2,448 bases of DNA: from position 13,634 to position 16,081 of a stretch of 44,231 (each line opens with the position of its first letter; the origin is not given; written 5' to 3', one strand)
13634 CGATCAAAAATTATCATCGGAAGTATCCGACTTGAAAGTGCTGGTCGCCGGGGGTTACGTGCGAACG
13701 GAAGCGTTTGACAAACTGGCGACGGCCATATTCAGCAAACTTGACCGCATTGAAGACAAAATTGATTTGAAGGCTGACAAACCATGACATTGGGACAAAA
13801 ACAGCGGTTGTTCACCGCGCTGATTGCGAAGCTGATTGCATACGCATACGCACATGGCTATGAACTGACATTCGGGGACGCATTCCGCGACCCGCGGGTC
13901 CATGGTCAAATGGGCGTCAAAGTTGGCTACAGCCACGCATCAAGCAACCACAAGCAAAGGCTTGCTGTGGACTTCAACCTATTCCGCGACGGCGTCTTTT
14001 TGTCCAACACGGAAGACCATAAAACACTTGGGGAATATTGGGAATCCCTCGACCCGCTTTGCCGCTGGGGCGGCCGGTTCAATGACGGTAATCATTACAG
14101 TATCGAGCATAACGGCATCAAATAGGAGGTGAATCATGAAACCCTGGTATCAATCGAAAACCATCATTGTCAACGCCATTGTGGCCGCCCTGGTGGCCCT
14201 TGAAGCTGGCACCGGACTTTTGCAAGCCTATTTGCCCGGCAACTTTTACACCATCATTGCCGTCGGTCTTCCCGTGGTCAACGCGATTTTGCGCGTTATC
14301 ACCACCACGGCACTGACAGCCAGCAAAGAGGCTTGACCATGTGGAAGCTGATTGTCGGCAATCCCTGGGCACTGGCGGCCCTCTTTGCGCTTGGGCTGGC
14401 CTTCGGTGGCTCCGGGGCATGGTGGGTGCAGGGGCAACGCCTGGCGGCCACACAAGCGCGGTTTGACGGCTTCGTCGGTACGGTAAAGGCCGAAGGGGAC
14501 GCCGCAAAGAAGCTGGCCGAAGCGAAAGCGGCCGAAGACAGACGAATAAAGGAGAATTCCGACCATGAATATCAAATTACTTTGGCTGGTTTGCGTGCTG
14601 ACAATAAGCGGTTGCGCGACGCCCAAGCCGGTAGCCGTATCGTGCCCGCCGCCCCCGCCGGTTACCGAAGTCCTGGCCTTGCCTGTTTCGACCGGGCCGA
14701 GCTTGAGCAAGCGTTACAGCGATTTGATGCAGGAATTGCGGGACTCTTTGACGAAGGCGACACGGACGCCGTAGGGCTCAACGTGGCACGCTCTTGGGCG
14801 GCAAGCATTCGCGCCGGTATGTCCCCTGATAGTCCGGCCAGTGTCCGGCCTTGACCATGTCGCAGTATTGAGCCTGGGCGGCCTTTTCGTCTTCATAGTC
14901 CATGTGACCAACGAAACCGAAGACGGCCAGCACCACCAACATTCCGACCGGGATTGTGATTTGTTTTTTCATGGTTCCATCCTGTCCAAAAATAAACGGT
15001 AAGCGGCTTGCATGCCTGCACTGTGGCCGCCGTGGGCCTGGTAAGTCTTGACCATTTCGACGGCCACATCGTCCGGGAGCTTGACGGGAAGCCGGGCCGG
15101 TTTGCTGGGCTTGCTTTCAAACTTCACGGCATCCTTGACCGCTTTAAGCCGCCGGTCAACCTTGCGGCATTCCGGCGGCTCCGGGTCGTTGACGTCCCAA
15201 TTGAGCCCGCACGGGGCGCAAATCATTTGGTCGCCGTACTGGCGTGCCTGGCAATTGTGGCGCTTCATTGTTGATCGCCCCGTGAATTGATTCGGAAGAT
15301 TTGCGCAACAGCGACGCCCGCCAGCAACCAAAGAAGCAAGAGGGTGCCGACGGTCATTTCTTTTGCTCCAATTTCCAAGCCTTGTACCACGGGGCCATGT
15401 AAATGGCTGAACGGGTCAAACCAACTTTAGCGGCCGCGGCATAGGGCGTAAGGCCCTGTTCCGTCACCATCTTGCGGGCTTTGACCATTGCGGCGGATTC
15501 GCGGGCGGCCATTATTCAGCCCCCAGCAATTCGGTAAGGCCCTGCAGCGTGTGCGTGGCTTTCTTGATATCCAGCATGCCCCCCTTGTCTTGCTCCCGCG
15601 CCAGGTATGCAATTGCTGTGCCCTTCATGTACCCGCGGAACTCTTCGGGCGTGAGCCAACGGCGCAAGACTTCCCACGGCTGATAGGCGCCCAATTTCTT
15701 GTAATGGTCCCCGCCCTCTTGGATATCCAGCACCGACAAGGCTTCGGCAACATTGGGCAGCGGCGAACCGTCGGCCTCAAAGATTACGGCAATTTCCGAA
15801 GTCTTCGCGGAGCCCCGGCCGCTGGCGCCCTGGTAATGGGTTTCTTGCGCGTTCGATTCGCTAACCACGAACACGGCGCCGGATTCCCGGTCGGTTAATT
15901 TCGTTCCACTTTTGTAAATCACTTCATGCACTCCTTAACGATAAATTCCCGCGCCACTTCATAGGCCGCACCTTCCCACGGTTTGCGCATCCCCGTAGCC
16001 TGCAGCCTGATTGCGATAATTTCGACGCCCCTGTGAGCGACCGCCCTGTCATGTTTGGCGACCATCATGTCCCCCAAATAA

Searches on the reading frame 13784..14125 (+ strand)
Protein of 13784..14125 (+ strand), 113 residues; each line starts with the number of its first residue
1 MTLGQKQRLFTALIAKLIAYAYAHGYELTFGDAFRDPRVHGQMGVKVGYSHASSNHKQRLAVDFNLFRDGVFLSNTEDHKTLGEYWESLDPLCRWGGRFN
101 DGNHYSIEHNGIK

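Call 34: search_protein_families(library=pfam, proteins=[window:13784-14125:+], max_evalue=0.05)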
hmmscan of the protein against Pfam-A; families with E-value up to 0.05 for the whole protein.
window:13784-14125:+ (113 aa): 1 family
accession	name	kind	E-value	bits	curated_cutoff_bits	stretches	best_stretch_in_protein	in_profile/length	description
PF13539.11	Peptidase_M15_4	-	1.2e-05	26.2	25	1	52-106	5-69/70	D-alanyl-D-alanine carboxypeptidase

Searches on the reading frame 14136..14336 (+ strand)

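Call 34: search_protein_families(library=pfam, proteins=[window:14136-14336:+], max_evalue=0.05)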
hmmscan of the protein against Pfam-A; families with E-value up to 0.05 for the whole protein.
window:14136-14336:+ (66 aa): 1 family
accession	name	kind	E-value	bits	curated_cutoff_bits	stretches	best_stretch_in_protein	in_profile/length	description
PF25612.1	DUF7940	-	0.014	16.4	27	1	10-55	15-61/63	Family of unknown function (DUF7940)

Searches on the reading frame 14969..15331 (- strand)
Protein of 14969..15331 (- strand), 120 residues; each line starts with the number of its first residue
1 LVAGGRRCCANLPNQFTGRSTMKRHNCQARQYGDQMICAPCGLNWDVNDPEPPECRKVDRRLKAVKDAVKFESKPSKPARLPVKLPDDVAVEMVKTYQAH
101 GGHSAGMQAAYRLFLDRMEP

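Call 33: search_protein_families(library=pfam, proteins=[window:14969-15331:-], max_evalue=0.05)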
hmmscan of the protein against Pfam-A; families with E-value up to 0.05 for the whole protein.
window:14969-15331:- (120 aa): 0 families

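Call 85: search_protein_families(library=phrogs, proteins=[window:14969-15331:-], max_evalue=0.05)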
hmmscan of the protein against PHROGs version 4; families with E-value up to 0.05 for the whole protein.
window:14969-15331:- (120 aa): 2 families
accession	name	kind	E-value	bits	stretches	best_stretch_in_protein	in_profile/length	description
phrog_8641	-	unknown function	7.8e-09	36.8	1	28-82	9-63/218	-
phrog_35049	-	unknown function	0.014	16.3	1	34-70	10-46/56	-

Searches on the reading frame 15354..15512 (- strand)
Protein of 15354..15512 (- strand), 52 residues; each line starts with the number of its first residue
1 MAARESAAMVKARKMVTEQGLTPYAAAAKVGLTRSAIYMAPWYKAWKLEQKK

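Call 33: search_protein_families(library=pfam, proteins=[window:15354-15512:-], max_evalue=0.05)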
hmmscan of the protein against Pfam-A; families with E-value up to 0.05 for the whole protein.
window:15354-15512:- (52 aa): 2 families
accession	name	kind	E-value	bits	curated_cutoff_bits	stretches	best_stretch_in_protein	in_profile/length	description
PF01381.28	HTH_3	-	0.011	16.2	23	1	14-38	6-27/55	Helix-turn-helix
PF13384.12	HTH_23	-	0.042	14.1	24.6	0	18-38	15-35/50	Homeodomain-like domain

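Call 54: search_solved_structures(query=A1, max_evalue=10, show_alignments=3)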
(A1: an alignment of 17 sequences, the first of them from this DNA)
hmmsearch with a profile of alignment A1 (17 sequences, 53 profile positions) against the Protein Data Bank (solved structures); distinct sequences matched with E-value up to 10: 2.
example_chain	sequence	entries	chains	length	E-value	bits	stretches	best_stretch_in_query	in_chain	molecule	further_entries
4ccs_A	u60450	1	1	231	1.4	12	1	17-36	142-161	CBIX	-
5t5h_u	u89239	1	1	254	2.8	11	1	17-32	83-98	60S ribosomal protein L5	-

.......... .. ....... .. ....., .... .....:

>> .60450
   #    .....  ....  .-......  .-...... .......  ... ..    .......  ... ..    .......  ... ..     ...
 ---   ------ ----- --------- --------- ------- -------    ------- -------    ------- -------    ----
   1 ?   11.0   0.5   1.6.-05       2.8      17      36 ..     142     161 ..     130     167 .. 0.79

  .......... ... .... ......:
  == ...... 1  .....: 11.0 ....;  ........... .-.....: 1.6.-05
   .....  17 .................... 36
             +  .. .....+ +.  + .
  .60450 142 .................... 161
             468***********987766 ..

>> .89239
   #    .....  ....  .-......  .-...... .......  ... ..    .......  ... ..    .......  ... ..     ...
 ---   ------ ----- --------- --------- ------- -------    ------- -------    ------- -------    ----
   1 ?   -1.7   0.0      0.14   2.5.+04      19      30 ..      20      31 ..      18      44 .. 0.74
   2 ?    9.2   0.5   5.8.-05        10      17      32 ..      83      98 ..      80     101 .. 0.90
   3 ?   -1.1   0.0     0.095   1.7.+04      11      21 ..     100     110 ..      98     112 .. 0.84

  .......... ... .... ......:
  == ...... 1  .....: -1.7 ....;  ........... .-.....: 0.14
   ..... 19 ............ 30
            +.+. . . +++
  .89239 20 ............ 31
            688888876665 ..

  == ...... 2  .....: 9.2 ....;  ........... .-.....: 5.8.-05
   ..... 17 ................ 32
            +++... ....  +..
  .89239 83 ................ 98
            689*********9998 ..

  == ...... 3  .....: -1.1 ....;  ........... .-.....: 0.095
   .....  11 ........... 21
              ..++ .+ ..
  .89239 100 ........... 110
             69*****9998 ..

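Call 56: find_homologous_proteins(query=A1, max_evalue=0.001)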
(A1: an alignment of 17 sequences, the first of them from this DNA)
Query A1 (17 sequences) (52 aa, profile of the alignment): 371 proteins with E <= 0.001 among 2820 candidates; the best 120 are listed.
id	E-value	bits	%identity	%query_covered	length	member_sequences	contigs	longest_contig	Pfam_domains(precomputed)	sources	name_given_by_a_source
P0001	1.0e-35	139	81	90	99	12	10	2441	PF13384.13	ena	-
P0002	1.4e-28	116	84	98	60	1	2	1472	-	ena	-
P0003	1.6e-28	116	86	98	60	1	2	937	-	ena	-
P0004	1.6e-28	116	88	98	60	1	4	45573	-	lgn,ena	-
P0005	2.0e-28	116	82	98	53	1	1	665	-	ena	-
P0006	2.5e-28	115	80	98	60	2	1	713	-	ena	-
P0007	2.8e-28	115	90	98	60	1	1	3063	-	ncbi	-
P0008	2.8e-28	115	79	100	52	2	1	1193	-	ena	-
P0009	2.9e-28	115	82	98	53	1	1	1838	-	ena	-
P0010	2.9e-28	115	84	98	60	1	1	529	-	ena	-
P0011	3.0e-28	115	88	98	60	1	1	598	-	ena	-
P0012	3.3e-28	115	89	90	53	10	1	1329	-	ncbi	-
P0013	3.6e-28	115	82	98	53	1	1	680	-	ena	-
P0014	3.7e-28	115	84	98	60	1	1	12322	-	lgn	-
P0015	4.6e-28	114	85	90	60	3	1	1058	-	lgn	-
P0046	2.9e-27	112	53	87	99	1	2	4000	PF01381.29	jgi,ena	-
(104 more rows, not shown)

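Call 60: predict_structure(protein=window:15354-15512:-)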
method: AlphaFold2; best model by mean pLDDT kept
length: 52 residues; sequences in the alignment: 1
mean_pLDDT: 88.7   pTM: 0.66
mean pLDDT of the five models: 88.7, 85.5, 81.3, 79.3, 73.6
residues with pLDDT >= 90: 39; 70-90: 8; 50-70: 5; < 50: 0
segments of 3 or more residues with pLDDT < 50: none
pLDDT, mean of each block of 10 residues (from residue 1): 76 94 94 92 90 76
secondary structure, 60 per line:
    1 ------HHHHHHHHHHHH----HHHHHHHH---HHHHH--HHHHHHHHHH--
elements in order: H7-18 H23-30 H34-38 H41-50

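Call 66: fold_search(model_id=the predicted structure, library=pdb)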
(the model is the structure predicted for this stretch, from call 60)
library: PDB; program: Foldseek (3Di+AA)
matches with E <= 10: 107; with E <= 0.001: 0
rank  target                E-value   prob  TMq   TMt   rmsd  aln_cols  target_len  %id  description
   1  3vep_D                1.3e+00  0.63  0.57  0.46   5.0        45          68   24  Crystal structure of SigD4 in complex with its negative regulator RsdA (released 2013-02-13)
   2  5clv_I                1.4e+00  0.47  0.54  0.48   5.1        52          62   21  Crystal Structure of KorA-operator DNA complex (KorA-OA) (released 2016-04-06)
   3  5clv_J                1.4e+00  0.47  0.54  0.47   4.7        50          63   22  Crystal Structure of KorA-operator DNA complex (KorA-OA) (released 2016-04-06)
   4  5clv_E                1.8e+00  0.44  0.55  0.47   5.3        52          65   21  Crystal Structure of KorA-operator DNA complex (KorA-OA) (released 2016-04-06)
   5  5clv_M                1.8e+00  0.38  0.45  0.39   2.0        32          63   25  Crystal Structure of KorA-operator DNA complex (KorA-OA) (released 2016-04-06)
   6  5cm3_A                2.0e+00  0.38  0.50  0.31   4.6        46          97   24  Crystal Structure of KorA, a plasmid-encoded, global transcription regulator (released 2016-04-06)
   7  5clv_B                2.0e+00  0.35  0.49  0.31   4.6        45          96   24  Crystal Structure of KorA-operator DNA complex (KorA-OA) (released 2016-04-06)
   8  3vfz_B                2.1e+00  0.57  0.62  0.53   4.2        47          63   23  Crystal structure of -35 promoter binding domain of SigD of Mycobacterium tuberculosis (released 2013-02-13)
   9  7bca_B                2.1e+00  0.35  0.50  0.32   2.2        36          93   19  Crystal structure of the HTH DNA binding protein ArdK from R388 plasmid bound to a direct-repeat DNA element (released 2022-07-13)
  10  7bhy_C                2.2e+00  0.47  0.55  0.53   3.7        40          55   12  DNA-binding domain of DeoR in complex with the DNA operator (released 2021-11-10)
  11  3vfz_A                2.2e+00  0.47  0.57  0.49   5.1        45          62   24  Crystal structure of -35 promoter binding domain of SigD of Mycobacterium tuberculosis (released 2013-02-13)
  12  7bca_A                2.5e+00  0.35  0.51  0.31   1.9        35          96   20  Crystal structure of the HTH DNA binding protein ArdK from R388 plasmid bound to a direct-repeat DNA element (released 2022-07-13)
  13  9n9q_C                3.0e+00  0.33  0.57  0.14   4.6        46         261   20  Cryo-EM structure of the RNA-guided transcription complex (released 2025-12-24)
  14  2ao9_F                3.0e+00  0.25  0.52  0.29   3.9        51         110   20  Structural Genomics, The crystal structure of a Phage protein (phBC6A51) from Bacillus cereus ATCC 14579 (released 2005-09-27)
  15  2w7n_A                3.2e+00  0.23  0.47  0.31   4.5        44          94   25  Crystal Structure of KorA Bound to Operator DNA: Insight into Repressor Cooperation in RP4 Gene Regulation (released 2009-02-17)
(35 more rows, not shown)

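Call 68: find_encoding_contigs(protein=P0046, flank=5000, max_places=4)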
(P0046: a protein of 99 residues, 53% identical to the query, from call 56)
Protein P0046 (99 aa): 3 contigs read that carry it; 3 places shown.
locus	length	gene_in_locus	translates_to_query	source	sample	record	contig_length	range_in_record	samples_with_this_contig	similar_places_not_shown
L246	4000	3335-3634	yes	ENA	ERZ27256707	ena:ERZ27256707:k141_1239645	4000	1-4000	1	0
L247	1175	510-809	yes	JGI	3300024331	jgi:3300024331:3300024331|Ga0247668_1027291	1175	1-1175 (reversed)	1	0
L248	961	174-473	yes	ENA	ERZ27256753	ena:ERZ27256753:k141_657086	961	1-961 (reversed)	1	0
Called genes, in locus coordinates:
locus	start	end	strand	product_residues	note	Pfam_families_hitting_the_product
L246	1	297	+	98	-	?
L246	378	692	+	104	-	-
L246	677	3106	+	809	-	PF00476:DNA_pol_A (faint)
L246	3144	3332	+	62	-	-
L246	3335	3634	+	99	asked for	PF01381:HTH_3 (faint)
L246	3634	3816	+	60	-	-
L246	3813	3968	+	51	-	-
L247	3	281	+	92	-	?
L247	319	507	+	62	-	-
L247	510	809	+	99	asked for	PF01381:HTH_3 (faint)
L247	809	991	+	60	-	-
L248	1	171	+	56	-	?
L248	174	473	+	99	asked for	PF01381:HTH_3 (faint)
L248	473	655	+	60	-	-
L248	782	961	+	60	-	?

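Call 69: find_encoding_contigs(protein=P0001, flank=5000, max_places=4)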
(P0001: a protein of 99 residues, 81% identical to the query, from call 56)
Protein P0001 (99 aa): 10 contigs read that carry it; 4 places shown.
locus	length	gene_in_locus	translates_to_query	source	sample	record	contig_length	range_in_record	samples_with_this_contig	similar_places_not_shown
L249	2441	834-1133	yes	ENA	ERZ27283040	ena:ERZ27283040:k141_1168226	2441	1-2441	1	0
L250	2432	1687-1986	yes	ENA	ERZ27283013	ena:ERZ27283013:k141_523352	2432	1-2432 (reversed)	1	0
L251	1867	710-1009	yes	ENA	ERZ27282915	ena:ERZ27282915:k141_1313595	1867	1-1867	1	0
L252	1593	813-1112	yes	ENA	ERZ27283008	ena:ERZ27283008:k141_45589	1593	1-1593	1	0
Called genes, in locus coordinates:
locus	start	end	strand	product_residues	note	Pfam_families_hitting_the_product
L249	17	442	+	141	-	-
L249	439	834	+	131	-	PF11753:DUF3310 (weak)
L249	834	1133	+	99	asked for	PF13384:HTH_23 (faint)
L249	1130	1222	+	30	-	-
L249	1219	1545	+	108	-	-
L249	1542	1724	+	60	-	-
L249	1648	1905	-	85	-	-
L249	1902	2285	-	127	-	PF13539:Peptidase_M15_4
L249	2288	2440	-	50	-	?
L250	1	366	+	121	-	?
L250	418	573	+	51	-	-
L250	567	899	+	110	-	-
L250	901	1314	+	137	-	-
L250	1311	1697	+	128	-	PF11753:DUF3310 (weak)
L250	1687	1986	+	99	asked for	PF13384:HTH_23 (faint)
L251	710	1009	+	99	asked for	PF13384:HTH_23 (faint)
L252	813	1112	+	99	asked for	PF13384:HTH_23 (faint)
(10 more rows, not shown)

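Call 85: search_protein_families(library=phrogs, proteins=[window:15354-15512:-, P0046], max_evalue=0.05)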
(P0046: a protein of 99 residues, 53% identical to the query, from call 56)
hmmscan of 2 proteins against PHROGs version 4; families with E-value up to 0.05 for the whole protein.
window:15354-15512:- (52 aa): 0 families

P0046 (99 aa): 17 families
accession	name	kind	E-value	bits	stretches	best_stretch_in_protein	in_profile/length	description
phrog_4583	-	transcription regulation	1.6e-06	29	1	54-89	8-43/81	transcriptional repressor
phrog_2339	-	DNA, RNA and nucleotide metabolism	7.9e-05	23.6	1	58-87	27-56/98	HTH DNA binding protein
phrog_664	-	DNA, RNA and nucleotide metabolism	8.7e-05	23.5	1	6-88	38-119/210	DNA binding protein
phrog_296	-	integration and excision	0.00011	22.1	1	54-88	225-259/626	DNA transposition protein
phrog_2328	-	transcription regulation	0.00034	21.4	1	51-89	11-48/128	transcriptional repressor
phrog_8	-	transcription regulation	0.00087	19.8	0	56-88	76-108/346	transcriptional regulator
phrog_1373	-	transcription regulation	0.001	20.1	1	63-88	70-95/166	transcriptional regulator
phrog_6831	-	transcription regulation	0.0011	20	0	67-89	16-38/68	transcriptional regulator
phrog_191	-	transcription regulation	0.0038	18.5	0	70-92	24-46/106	CII-like transcriptional activator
phrog_18342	-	transcription regulation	0.0091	17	0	59-88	21-50/123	transcriptional repressor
phrog_4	-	transcription regulation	0.019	14.9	0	59-88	139-164/400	transcriptional repressor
phrog_6223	-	transcription regulation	0.023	15.8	0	63-88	13-36/73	transcriptional repressor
phrog_4779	-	transcription regulation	0.024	16.2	0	60-89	6-35/98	transcriptional regulator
phrog_25579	-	unknown function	0.026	16.1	0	56-80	19-43/67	-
phrog_125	-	DNA, RNA and nucleotide metabolism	0.026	15.1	1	13-89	136-199/254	DNA invertase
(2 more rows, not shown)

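Call 86: search_protein_families(library=pfam, proteins=[P0046, P0001], max_evalue=1)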
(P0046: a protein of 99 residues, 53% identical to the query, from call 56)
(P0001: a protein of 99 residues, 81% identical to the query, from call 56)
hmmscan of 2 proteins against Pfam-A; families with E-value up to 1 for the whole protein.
P0046 (99 aa): 17 families
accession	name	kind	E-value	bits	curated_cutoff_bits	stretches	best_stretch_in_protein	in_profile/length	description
PF01381.28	HTH_3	-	3.6e-07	30.5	23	2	62-88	2-28/55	Helix-turn-helix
PF13384.12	HTH_23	-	0.00015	21.9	24.6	1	58-88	5-36/50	Homeodomain-like domain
PF12802.13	MarR_2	-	0.00099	19.7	27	1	64-89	14-40/61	MarR family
PF13560.12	HTH_31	-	0.0015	19.2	27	1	60-88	5-33/64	Helix-turn-helix domain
PF00126.33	HTH_1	-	0.0017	18.7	26.6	1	63-89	9-33/60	Bacterial regulatory helix-turn-helix protein, lysR family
PF13744.12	HTH_37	-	0.0063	16.7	27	1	62-88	24-50/80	Helix-turn-helix domain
PF01022.26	HTH_5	-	0.028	14.7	22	0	70-88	16-34/47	Bacterial regulatory protein, arsR family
PF04545.22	Sigma70_r4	-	0.029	14.3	24.1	0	67-88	18-39/50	Sigma-70, region 4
PF15978.11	TnsD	-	0.057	12.9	32.4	1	11-88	146-218/355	Tn7-like transposition protein D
PF09048.16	Cro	-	0.066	13.6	32.7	1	75-89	18-32/59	Cro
PF20432.4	Xre-like-HTH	-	0.068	13.9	25.8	1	62-88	16-42/63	Antitoxin Xre-like helix-turn-helix domain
PF12840.13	HTH_20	-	0.07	13.6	27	0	62-88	11-37/51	Helix-turn-helix domain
PF13668.12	Ferritin_2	-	0.11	13.1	24.7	0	51-86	80-114/138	Ferritin-like domain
PF08281.18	Sigma70_r4_2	-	0.13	12.4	25.7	0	18-38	24-44/54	Sigma-70, region 4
PF11372.14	DUF3173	-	0.14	12.5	25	0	4-28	16-41/58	Domain of unknown function (DUF3173)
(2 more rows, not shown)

P0001 (99 aa): 15 families
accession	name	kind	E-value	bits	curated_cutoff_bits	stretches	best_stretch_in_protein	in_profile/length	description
PF13384.12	HTH_23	-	3.3e-06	27.2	24.6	1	15-51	13-46/50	Homeodomain-like domain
PF01381.28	HTH_3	-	0.00086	19.7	23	1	10-38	2-27/55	Helix-turn-helix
PF13518.12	HTH_28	-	0.0015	19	25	0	25-50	17-40/52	Helix-turn-helix domain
PF03480.18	DctP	-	0.0066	16.2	23.4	1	38-94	110-168/286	Bacterial extracellular solute-binding protein, family 7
PF09048.16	Cro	-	0.011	16.1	32.7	1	69-87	11-29/59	Cro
PF14549.12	P22_Cro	-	0.015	15.5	30.2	1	72-89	11-28/60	DNA-binding transcriptional regulator Cro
PF05269.17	Phage_CII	-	0.018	15.7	21.3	1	60-98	13-49/91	Bacteriophage CII protein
PF02796.21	HTH_7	-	0.023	15.3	23.8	0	55-89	7-40/45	Helix-turn-helix domain of resolvase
PF01527.26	HTH_Tnp_1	-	0.042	14.5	24.1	1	57-89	10-42/75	Transposase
PF17762.8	HTH_ParB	-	0.045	14.4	22.6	0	11-37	11-37/102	ParB HTH domain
PF00440.29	TetR_N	-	0.07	13.4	24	0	71-89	17-35/47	Bacterial regulatory proteins, tetR family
PF12116.14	SpoIIID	-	0.092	13.3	27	1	57-87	6-36/82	Stage III sporulation protein D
PF21716.3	dnstrm_HI1420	-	0.19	12.1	27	0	71-89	44-62/90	Probable addiction module antidote protein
PF13551.12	HTH_29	-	0.21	12.2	28.1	0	18-50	10-40/64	Winged helix-turn helix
PF13560.12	HTH_31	-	0.23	12.2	27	0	13-38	7-32/64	Helix-turn-helix domain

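Call 96: predict_structure(protein=P0046)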
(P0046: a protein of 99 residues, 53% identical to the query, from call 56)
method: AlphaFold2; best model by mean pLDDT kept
length: 99 residues; sequences in the alignment: 1
mean_pLDDT: 76.2   pTM: 0.45
mean pLDDT of the five models: 76.2, 74.9, 74.5, 51.5, 46.0
residues with pLDDT >= 90: 2; 70-90: 76; 50-70: 16; < 50: 5
segments of 3 or more residues with pLDDT < 50: 1-3
pLDDT, mean of each block of 10 residues (from residue 1): 65 87 83 83 71 61 82 84 80 66
secondary structure, 60 per line:
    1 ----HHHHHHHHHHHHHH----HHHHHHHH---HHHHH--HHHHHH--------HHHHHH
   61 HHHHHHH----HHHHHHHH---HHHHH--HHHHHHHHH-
elements in order: H5-18 H23-30 H34-38 H41-46 H55-67 H72-79 H83-87 H90-98

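Call 103: find_related_loci(query=L246:677-3106:+, collection=viral_contigs, flank=10000)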
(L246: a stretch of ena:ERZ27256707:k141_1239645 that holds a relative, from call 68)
Query L246:677-3106:+ (809 aa) in viral_contigs; peptide patterns used: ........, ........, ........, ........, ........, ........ (x = any residue, [..] = any of these).
35 stretches matched a pattern; 30 encode a relative of the query (tblastn E <= 1e-3); 30 distinct loci.
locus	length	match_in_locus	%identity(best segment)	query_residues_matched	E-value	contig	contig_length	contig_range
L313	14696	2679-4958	69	60-809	0e+0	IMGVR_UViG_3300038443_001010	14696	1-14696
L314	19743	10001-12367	64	60-809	0e+0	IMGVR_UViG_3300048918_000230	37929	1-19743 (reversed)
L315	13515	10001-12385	63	60-809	0e+0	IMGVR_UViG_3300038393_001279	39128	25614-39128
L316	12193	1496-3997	61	49-809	0e+0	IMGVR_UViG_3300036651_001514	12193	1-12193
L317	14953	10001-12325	59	49-808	0e+0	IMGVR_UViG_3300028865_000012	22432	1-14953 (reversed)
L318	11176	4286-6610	59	49-808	0e+0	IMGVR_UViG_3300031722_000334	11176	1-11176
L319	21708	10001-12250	58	60-809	0e+0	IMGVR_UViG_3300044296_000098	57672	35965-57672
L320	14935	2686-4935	55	54-808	0e+0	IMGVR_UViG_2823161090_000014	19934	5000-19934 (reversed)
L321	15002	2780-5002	55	59-809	0e+0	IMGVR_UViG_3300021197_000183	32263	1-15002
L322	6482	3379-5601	55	59-809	0e+0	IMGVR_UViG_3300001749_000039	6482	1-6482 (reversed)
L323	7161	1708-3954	53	65-808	0e+0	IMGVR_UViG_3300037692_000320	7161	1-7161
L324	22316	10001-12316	53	62-808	0e+0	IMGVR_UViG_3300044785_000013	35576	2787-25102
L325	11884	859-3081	53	60-809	0e+0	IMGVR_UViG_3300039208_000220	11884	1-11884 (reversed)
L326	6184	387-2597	50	45-809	0e+0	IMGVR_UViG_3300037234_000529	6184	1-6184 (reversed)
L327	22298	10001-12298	53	60-809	0e+0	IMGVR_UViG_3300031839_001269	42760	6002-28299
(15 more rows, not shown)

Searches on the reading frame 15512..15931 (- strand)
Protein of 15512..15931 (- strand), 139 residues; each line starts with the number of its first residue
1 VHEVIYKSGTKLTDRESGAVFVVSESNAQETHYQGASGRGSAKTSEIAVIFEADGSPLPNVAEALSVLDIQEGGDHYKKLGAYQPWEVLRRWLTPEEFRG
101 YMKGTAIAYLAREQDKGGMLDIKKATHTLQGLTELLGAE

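Call 33: search_protein_families(library=pfam, proteins=[window:15512-15931:-], max_evalue=0.05)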
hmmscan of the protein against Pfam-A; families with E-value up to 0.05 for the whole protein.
window:15512-15931:- (139 aa): 1 family
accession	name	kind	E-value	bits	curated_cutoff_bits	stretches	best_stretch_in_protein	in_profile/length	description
PF11753.13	DUF3310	-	8.8e-08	32.5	24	1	75-128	5-58/60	Protein of unknwon function (DUF3310)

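Call 85: search_protein_families(library=phrogs, proteins=[window:15512-15931:-], max_evalue=0.05)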
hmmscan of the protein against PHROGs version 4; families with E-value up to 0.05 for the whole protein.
window:15512-15931:- (139 aa): 11 families
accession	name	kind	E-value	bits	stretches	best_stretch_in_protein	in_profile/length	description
phrog_236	-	other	1.2e-14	55.8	1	66-137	236-306/431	nucleotide kinase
phrog_4943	-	unknown function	2.8e-08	35.4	1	74-127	94-150/166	-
phrog_5839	-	unknown function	7.4e-08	33.5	1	70-135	6-66/128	-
phrog_1689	-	other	1.9e-07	32.2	1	75-134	171-232/243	nucleotide kinase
phrog_10602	-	other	2.6e-07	31.8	1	1-134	27-161/168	nucleotide kinase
phrog_4472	-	other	4.1e-05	24.4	1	75-137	18-78/100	nucleotide kinase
phrog_2585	-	other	0.0005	21.5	1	76-126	103-157/175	nucleotide kinase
phrog_23238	-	unknown function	0.00087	20.1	1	86-134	143-191/196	-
phrog_10946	-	unknown function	0.0019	19.6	1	66-129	3-59/133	-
phrog_11324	-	other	0.006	18.1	1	100-130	34-65/139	nucleotide kinase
phrog_4897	-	other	0.014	16.5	1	96-134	137-178/186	kinase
